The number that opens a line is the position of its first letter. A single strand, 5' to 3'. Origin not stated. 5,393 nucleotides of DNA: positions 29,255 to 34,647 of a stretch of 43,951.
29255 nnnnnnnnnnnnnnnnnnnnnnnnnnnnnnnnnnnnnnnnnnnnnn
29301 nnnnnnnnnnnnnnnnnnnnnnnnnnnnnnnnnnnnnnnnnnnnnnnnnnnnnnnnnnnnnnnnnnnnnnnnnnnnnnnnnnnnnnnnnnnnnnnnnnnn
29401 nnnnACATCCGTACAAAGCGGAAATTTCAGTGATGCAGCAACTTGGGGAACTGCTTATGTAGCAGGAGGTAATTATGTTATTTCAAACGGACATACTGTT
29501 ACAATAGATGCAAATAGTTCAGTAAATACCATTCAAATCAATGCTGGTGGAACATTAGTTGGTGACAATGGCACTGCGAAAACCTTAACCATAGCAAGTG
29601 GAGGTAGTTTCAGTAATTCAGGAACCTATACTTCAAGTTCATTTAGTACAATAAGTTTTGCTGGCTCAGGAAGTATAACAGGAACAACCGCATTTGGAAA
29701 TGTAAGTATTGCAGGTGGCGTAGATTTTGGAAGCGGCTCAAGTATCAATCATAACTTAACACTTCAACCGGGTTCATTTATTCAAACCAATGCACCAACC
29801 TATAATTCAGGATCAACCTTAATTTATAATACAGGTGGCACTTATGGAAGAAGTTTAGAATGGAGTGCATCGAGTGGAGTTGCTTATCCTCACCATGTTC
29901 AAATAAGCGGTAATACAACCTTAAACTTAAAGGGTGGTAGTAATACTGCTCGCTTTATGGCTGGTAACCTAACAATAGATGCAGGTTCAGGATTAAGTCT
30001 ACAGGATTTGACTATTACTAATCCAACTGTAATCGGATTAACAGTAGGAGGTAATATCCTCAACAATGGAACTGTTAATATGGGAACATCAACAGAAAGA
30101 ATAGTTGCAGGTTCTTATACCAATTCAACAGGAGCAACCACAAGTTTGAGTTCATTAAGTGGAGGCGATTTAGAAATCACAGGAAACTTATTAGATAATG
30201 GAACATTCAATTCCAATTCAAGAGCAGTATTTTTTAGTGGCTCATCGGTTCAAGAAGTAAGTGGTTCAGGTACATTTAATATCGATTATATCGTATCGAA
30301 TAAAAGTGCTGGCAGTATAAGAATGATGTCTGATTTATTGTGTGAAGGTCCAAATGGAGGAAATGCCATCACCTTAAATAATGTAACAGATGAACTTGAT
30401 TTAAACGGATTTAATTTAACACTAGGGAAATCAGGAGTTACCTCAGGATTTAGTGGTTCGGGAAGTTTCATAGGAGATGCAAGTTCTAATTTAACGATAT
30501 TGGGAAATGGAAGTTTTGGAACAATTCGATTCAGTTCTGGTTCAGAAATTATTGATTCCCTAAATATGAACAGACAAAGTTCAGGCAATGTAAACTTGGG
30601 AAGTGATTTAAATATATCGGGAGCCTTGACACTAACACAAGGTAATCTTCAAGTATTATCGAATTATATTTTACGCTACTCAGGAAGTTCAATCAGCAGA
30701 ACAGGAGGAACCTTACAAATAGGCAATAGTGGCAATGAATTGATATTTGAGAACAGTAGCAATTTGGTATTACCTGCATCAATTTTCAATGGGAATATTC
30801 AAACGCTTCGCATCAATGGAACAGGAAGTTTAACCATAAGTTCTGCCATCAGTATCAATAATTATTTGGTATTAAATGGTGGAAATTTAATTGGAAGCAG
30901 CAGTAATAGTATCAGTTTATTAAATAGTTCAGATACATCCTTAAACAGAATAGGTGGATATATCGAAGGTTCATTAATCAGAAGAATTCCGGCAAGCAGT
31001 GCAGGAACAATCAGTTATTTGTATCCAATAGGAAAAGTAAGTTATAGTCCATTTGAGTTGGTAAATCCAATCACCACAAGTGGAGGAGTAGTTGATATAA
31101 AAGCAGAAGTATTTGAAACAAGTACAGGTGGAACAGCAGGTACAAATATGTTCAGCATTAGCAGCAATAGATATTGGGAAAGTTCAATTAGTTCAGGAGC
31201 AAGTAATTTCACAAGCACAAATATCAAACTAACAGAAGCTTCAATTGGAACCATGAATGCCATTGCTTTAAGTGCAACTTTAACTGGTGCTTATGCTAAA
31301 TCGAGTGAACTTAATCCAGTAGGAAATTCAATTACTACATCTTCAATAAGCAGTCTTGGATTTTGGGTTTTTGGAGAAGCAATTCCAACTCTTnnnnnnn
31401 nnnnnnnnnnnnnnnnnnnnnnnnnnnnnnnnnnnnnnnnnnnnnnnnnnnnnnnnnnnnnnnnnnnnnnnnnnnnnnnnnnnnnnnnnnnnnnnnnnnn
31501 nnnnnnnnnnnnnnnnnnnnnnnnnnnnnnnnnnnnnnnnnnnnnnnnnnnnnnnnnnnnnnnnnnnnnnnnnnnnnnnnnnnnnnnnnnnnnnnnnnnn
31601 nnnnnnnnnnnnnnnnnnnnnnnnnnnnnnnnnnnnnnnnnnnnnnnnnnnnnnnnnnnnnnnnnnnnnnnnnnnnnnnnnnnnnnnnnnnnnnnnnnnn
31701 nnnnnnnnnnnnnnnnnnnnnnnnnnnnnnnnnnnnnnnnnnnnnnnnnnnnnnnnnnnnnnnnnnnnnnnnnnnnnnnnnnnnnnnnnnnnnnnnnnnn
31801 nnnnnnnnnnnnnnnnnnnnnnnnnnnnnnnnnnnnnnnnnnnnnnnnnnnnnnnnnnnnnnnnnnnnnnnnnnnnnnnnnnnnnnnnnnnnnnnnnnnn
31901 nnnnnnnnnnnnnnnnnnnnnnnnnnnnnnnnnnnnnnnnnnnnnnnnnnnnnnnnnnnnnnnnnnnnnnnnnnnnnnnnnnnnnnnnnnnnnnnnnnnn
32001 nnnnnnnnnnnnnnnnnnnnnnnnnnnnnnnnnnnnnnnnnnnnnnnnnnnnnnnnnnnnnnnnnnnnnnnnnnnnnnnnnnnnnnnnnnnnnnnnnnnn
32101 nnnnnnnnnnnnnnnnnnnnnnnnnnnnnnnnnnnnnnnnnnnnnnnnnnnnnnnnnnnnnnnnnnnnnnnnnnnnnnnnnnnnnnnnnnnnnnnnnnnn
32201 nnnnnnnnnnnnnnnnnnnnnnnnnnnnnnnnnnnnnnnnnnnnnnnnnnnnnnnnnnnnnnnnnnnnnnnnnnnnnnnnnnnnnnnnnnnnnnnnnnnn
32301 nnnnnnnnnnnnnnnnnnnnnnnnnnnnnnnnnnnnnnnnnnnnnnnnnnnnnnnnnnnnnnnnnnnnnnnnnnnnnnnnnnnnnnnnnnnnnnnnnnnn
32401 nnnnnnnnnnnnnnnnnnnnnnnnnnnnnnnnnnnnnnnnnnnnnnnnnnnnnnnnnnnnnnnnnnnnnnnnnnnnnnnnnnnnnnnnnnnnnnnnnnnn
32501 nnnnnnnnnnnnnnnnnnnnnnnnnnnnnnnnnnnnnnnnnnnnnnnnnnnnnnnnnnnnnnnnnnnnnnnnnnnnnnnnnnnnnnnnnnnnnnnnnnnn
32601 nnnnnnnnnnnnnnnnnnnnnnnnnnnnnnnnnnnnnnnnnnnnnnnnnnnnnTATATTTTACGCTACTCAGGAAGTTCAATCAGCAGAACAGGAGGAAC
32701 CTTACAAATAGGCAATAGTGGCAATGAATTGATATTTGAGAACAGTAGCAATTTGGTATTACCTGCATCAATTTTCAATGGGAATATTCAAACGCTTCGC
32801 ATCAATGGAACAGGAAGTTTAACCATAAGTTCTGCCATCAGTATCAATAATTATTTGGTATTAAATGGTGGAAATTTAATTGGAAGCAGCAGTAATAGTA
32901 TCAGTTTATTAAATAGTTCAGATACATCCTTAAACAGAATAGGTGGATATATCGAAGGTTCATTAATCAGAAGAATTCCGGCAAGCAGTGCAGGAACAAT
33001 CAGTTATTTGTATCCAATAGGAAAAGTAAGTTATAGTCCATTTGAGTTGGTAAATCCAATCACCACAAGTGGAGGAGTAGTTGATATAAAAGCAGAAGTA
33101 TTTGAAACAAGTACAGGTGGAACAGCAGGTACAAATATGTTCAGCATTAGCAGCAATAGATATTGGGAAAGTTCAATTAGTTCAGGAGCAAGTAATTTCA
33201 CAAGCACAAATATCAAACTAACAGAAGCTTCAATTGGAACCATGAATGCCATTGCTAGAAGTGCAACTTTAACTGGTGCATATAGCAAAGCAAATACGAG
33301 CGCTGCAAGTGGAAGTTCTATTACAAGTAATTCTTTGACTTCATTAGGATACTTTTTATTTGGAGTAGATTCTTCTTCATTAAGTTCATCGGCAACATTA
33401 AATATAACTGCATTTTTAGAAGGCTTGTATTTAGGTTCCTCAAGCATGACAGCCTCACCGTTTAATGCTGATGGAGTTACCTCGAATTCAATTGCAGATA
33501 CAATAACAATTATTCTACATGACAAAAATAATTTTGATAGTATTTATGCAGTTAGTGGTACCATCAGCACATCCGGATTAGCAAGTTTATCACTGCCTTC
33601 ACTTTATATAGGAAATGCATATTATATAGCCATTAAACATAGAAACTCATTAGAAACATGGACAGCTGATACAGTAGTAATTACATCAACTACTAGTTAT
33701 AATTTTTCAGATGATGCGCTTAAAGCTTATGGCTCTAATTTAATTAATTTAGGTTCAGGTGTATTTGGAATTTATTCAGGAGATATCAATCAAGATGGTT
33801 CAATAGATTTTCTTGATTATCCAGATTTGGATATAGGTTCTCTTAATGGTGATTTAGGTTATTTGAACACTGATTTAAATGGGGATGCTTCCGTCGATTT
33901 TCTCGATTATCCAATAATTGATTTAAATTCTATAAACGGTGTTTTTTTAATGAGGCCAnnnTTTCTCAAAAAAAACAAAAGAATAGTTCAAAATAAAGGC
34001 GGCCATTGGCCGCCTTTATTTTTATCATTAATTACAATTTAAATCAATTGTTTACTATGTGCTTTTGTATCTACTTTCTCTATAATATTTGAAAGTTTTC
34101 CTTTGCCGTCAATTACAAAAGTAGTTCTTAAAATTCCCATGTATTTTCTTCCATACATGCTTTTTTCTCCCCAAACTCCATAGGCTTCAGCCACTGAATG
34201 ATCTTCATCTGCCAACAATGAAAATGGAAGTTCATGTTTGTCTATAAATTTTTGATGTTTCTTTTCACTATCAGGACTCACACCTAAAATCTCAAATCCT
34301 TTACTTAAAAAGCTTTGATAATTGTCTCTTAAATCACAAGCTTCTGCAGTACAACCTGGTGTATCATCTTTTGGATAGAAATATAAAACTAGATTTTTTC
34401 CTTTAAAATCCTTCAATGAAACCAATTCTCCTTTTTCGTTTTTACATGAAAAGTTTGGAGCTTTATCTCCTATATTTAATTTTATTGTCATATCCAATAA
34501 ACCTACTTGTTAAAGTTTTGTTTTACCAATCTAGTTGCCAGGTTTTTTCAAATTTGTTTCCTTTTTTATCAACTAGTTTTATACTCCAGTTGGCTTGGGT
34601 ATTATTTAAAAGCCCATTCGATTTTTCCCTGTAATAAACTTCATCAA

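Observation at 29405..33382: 1,989-bp in-frame tandem duplication in a surface-protein gene with a 1,647-bp base-perfect core and diverged edges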

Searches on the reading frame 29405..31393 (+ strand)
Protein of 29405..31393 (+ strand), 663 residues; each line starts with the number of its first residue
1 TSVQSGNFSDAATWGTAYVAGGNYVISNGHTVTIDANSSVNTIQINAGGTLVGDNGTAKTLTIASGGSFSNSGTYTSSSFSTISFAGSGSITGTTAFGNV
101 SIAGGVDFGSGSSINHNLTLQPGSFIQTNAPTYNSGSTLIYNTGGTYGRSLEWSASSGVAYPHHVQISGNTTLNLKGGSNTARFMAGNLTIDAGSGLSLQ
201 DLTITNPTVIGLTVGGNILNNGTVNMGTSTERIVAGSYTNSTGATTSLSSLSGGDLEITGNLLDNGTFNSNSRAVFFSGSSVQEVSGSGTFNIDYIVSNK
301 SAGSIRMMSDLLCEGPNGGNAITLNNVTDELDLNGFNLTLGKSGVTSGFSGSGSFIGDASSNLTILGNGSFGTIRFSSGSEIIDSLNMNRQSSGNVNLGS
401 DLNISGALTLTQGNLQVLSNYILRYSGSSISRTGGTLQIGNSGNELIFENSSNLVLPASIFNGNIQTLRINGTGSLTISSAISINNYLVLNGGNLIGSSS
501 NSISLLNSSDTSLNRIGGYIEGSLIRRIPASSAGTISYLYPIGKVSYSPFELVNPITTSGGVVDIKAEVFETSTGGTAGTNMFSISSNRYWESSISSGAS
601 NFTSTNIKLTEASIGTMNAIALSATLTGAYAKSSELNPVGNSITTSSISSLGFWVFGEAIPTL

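Call 78: search_protein_families(library=ncbifam, proteins=[window:29405-31393:+], max_evalue=0.01)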
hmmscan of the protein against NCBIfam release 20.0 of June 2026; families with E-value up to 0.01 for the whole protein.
window:29405-31393:+ (663 aa): 0 families

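Call 87: search_protein_representatives(protein=window:29405-31393:+)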
Query: 663 residues. Proteins with E-value up to 0.001 (for the whole library): 1210; up to 1e-10: 853; up to 1e-30: 291. The best 150 are listed.
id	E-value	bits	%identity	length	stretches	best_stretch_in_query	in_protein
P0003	0.0e+00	2173.1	81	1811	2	1-662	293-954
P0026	2.4e-124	432.9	39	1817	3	1-405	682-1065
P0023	4.4e-120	418.7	41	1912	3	1-427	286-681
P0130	1.1e-117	410.9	52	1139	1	4-440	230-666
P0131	4.6e-113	395.6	41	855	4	70-391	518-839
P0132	2.9e-112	392.9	46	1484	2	2-449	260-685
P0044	2.9e-110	386.3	41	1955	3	15-658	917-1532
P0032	1.5e-109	384.0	50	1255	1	2-504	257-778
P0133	9.8e-109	381.3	47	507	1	70-560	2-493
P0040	1.1e-102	361.3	44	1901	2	33-462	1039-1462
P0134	6.4e-101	355.5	39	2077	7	61-561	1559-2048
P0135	9.5e-97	341.7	51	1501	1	8-428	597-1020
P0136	1.5e-93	331.2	44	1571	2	5-529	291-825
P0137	2.6e-92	327.1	45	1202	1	3-432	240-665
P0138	2.3e-90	320.6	38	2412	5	33-659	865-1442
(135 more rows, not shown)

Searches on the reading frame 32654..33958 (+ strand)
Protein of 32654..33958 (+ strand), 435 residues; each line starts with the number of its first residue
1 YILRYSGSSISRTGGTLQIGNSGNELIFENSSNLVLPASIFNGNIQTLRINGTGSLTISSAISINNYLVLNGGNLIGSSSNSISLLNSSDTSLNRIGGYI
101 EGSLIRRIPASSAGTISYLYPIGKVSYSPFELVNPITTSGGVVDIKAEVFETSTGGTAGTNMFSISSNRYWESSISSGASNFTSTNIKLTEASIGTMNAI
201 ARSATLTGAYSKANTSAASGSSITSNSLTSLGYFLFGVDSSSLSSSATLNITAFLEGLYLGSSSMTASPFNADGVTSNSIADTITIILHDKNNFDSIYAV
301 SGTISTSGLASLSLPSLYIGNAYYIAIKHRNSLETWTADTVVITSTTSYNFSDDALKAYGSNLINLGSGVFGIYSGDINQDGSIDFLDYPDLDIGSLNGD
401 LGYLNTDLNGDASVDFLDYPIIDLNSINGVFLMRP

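Call 56: predict_structure(alignment_id=A2)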
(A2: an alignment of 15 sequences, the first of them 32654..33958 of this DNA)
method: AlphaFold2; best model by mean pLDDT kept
length: 435 residues; sequences in the alignment: 15
mean_pLDDT: 64.6   pTM: 0.44
mean pLDDT of the five models: 64.6, 58.4, 57.8, 55.6, 49.6
residues with pLDDT >= 90: 34; 70-90: 181; 50-70: 96; < 50: 124
segments of 3 or more residues with pLDDT < 50: 6-18, 20-22, 134-139, 150-187, 189-244
pLDDT, mean of each block of 10 residues (from residue 1): 46 39 64 67 75 78 82 75 73 71 69 52 53 49 59 33 33 44 47 34 28 33 41 34 63 83 63 60 85 83 87 79 85 88 84 90 86 86 81 68 74 77 72 82
secondary structure, 60 per line:
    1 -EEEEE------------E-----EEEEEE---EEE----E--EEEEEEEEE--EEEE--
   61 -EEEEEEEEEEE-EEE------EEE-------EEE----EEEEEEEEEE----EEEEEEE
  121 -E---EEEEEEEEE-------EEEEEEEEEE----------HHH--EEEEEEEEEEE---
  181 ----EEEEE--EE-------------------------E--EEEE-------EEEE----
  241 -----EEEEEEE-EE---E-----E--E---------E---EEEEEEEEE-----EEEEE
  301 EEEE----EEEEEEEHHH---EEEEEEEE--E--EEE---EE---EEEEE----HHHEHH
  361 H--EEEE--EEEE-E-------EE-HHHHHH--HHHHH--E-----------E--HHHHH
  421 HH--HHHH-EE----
elements in order: E2-6 E25-30 E34-36 E44-52 E55-58 E62-72 E74-76 E83-85 E93-95 E100-109 E114-120 E126-134 E142-151 E167-177 E185-189 E222-225 E233-236 E246-252 E282-290 E296-304 E309-315 E322-329 E335-337 E346-350 E364-367 E370-373 H386-391 H394-398 H416-422 H425-428
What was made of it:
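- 33383..33958 (+): C-terminal domain of 192 aa: a beta-sandwich followed by a dockerin-like pair of calcium-loop motifs (about 33779-33945). AF2 pLDDT is about 80-90 (call 56).
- On Type V autotransporters: The C-terminal model is a beta-sandwich plus short helices (call 56).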

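Call 58: fold_search(model_id=the predicted structure, library=pdb)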
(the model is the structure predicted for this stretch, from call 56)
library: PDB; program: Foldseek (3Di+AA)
matches with E <= 10: 724; with E <= 0.001: 0
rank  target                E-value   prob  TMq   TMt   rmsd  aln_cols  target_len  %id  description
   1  6yoa_A                3.7e-03  1.00  0.16  0.41   6.0       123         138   12  Lig v 1 structure and the inflammatory response to the Ole e 1 protein family (released 2020-05-13)
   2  6yoa_B                4.3e-03  1.00  0.17  0.44   6.7       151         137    8  Lig v 1 structure and the inflammatory response to the Ole e 1 protein family (released 2020-05-13)
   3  5hbb_A                4.8e-03  0.99  0.15  0.23   8.3       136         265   12  Crystal structure of shaft pilin spaA from Lactobacillus rhamnosus GG - E139A mutant (released 2016-07-20)
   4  8qox_B                4.8e-03  0.96  0.18  0.17  13.7       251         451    9  Two-component assembly of SlaA and SlaB S-layer proteins of Sulfolobus acidocaldarius (released 2024-02-21)
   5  4gqz_B                5.6e-03  0.99  0.15  0.34  10.8       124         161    9  Crystal Structure of S.CueP (released 2013-08-14)
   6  4gqz_A                5.9e-03  1.00  0.16  0.36   9.0       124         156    7  Crystal Structure of S.CueP (released 2013-08-14)
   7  5f44_A                6.3e-03  0.99  0.16  0.24   8.0       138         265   14  Crystal structure of shaft pilin spaA from Lactobacillus rhamnosus GG (released 2016-07-20)
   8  5hbb_C                6.3e-03  0.99  0.14  0.22   8.6       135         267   13  Crystal structure of shaft pilin spaA from Lactobacillus rhamnosus GG - E139A mutant (released 2016-07-20)
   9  4gqz_D                8.6e-03  1.00  0.16  0.38   9.0       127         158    6  Crystal Structure of S.CueP (released 2013-08-14)
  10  5hbb_B                8.6e-03  0.96  0.14  0.21   8.9       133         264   14  Crystal structure of shaft pilin spaA from Lactobacillus rhamnosus GG - E139A mutant (released 2016-07-20)
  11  5hts_B                8.6e-03  0.96  0.14  0.20   9.4       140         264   14  Crystal structure of shaft pilin spaA from Lactobacillus rhamnosus GG - D295N mutant (released 2016-07-20)
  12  6fwv_A                9.6e-03  0.57  0.17  0.15  18.3       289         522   11  The Bacillus anthracis TIE protein (released 2018-08-08)
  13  4z8w                  1.5e-02  0.94  0.13  0.36   8.0       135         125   10  Crystal Structure of the Major Plantain Pollen Allergen Pla l 1 (released 2016-07-06)
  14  8wa2_D                2.6e-02  0.23  0.13  0.04  20.3       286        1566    9  cryo-EM structure of native mastigonemes isolated from Chlamydomonas reinhardtii at 3.0 angstrom resolution (released 2024-04-10)
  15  4ojc_A                2.6e-02  0.16  0.13  0.12  28.1       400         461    8  Crystal structure of the wild-type full-length trimeric ectodomain of the C. elegans fusion protein EFF-1 (released 2014-05-14)
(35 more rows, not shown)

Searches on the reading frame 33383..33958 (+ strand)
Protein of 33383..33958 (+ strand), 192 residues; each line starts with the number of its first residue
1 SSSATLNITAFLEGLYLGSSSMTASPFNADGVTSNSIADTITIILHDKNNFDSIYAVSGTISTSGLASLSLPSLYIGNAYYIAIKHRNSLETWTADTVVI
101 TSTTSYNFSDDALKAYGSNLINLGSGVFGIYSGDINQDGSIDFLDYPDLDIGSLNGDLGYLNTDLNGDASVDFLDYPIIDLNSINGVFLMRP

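Call 64: search_solved_structures(query=A3, max_evalue=1)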
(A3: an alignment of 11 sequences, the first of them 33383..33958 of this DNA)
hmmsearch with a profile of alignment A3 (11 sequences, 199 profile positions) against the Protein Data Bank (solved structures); distinct sequences matched with E-value up to 1: 18.
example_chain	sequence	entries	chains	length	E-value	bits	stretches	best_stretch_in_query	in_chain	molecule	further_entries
8x39_A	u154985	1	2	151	0.00016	24.6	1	134-188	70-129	Serine protease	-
8x3a_A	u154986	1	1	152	0.00017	24.6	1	134-188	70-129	Serine protease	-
8zvk_A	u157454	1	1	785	0.0031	20.5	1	139-185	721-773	AaBgIC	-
5lxv_B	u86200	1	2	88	0.0037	20.2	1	127-185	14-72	Carbohydrate-binding protein WP_009985128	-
2vn5_B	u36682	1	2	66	0.006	19.5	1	137-187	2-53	ENDOGLUCANASE A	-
2vn6_B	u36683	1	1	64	0.009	19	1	137-187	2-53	ENDOGLUCANASE A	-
4uyp_B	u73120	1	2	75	0.015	18.2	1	140-186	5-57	Cellulosomal scaffoldin adaptor protein B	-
4uyq_B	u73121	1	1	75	0.027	17.4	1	140-186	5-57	Cellulosomal scaffoldin adaptor protein B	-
2ccl_B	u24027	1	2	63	0.32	13.9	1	139-185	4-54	ENDO-1,4-BETA-XYLANASE Y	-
4zcu_A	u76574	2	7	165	0.39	13.6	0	138-179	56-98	Calcium-binding mitochondrial carrier protein SCaMC-1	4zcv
6kg9_A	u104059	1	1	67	0.45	13.4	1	140-184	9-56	And cellulose-binding endoglucanase family 9 CelL ortholog dockerin domain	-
3ul4_B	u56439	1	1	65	0.53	13.2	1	137-185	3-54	Cellulosome enzyme, dockerin type I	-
1ohz_B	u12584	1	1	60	0.54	13.2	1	140-184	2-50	ENDO-1,4-BETA-XYLANASE Y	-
2mte_A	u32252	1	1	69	0.6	13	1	140-186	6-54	Cellulose 1,4-beta-cellobiosidase (reducing end) CelS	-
4n5x_A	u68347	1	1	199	0.6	13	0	138-179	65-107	Calcium-binding mitochondrial carrier protein SCaMC-1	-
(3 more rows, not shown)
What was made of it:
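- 33383..33958 (+): A profile of this domain hits solved dockerins at E 1.6e-4 to 0.03 (call 64).
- On Type I dockerin (PF00404): A profile of 11 homologues hits solved dockerins at E 1.6e-4 to 0.03 (call 64).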

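Call 65: search_protein_families(library=pfam, alignment_id=A3, max_evalue=1)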
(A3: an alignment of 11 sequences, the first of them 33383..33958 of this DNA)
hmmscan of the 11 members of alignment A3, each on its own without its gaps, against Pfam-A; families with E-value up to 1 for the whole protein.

A. member 1, window:33383-33958:+ (192 aa): 4 families
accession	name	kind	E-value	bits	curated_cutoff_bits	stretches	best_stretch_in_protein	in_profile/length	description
PF00404.24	Dockerin_1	-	0.02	15.5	22.9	1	133-146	2-15/57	Dockerin type I domain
PF25093.1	DUF7807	-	0.034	14.2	27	1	32-89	104-161/170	Family of unknown function (DUF7807)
PF13517.12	FG-GAP_3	-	0.067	14.2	26.9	1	110-144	26-60/61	FG-GAP-like repeat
PF11032.14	ApoM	-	0.19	11.9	22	1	54-95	20-66/188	ApoM domain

B. families by the number of members that match (of 11 scanned): 10 families
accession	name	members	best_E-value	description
PF00404.24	Dockerin_1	10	0.0009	Dockerin type I domain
PF25093.1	DUF7807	2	0.034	Family of unknown function (DUF7807)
PF01839.29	FG-GAP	1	0.0058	FG-GAP repeat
PF00041.27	fn3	1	0.0071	Fibronectin type III domain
PF13517.12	FG-GAP_3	1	0.067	FG-GAP-like repeat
PF20595.4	pAdhesive_6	1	0.074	Putative adhesive domain (group 6)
PF11032.14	ApoM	1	0.19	ApoM domain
PF13833.12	EF-hand_8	1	0.25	EF-hand domain pair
PF13405.12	EF-hand_6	1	0.37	EF-hand domain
PF00036.39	EF-hand_1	1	0.37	EF hand domain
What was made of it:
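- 33383..33958 (+): PF00404 matches below its threshold in 10 of 11 members (call 65).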

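Call 78: search_protein_families(library=ncbifam, proteins=[window:33383-33958:+], max_evalue=0.01)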
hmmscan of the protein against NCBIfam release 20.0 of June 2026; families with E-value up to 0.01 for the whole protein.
window:33383-33958:+ (192 aa): 0 families

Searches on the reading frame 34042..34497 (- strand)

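Call 9: search_protein_families(library=pfam, proteins=[window:34042-34497:-], max_evalue=0.00001)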
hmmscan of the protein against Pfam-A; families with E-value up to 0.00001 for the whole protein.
window:34042-34497:- (152 aa): 2 families
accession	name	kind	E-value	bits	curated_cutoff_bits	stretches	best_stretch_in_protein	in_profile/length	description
PF00578.27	AhpC-TSA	-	4e-46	156.4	26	1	9-136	1-122/124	AhpC/TSA family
PF08534.16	Redoxin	-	4.2e-27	95.2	26.6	1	10-144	3-137/148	Redoxin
